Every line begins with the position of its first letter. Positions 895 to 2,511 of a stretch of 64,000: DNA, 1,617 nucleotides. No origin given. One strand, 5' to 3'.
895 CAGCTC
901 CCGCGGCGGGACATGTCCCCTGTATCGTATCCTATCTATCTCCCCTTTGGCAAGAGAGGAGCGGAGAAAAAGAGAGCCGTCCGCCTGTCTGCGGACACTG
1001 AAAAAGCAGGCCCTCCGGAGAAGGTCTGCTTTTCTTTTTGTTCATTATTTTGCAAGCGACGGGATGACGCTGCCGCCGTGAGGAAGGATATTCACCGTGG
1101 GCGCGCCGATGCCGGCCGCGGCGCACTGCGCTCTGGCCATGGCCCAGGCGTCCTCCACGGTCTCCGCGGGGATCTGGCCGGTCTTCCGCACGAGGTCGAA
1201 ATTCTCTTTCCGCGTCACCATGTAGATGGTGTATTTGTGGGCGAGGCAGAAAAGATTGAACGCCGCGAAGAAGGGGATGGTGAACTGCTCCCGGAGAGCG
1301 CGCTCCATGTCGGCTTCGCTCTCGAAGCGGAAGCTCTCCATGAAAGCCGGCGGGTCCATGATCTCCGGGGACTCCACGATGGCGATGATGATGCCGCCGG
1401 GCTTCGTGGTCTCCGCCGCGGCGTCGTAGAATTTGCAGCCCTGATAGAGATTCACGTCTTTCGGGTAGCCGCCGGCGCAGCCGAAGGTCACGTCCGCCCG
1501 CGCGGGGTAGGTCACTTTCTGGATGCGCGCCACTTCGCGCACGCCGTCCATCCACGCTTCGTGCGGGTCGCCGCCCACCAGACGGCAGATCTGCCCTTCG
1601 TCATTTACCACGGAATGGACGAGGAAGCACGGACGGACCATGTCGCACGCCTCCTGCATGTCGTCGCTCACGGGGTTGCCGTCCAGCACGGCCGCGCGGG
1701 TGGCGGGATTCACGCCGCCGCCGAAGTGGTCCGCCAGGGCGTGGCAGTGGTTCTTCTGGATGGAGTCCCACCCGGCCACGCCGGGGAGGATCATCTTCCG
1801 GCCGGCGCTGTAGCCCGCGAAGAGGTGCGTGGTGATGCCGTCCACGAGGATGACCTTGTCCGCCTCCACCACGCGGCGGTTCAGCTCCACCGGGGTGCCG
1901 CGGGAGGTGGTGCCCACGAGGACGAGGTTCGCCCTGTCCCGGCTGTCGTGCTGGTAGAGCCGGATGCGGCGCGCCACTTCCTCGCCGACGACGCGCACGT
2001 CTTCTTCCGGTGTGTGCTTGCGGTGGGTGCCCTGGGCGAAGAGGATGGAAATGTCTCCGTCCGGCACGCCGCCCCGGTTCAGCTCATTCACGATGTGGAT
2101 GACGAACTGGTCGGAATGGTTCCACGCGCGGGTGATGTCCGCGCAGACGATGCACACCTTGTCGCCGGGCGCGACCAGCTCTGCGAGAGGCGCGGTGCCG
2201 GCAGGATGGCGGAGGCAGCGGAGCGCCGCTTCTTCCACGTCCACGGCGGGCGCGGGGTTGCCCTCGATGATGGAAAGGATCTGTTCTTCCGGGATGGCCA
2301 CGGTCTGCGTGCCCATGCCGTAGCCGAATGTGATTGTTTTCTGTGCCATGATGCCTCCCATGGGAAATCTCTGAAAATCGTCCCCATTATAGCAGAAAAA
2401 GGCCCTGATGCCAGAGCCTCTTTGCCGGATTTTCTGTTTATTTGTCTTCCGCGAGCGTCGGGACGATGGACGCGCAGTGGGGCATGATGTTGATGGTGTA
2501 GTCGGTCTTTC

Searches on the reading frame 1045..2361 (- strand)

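Call 57: search_protein_families(library=pfam, max_evalue=0.000001, proteins=[window:1045-2361:-])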
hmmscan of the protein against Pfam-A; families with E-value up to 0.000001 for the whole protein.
window:1045-2361:- (438 aa): 2 families
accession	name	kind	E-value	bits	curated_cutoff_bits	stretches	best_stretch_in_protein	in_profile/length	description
PF09861.14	Lar_N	-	6.7e-65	218.6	23.3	1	14-210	1-197/204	Lactate racemase N-terminal domain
PF21113.2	LarA_C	-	2.5e-12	47.4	25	1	287-433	4-151/152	Lactate racemase C-terminal domain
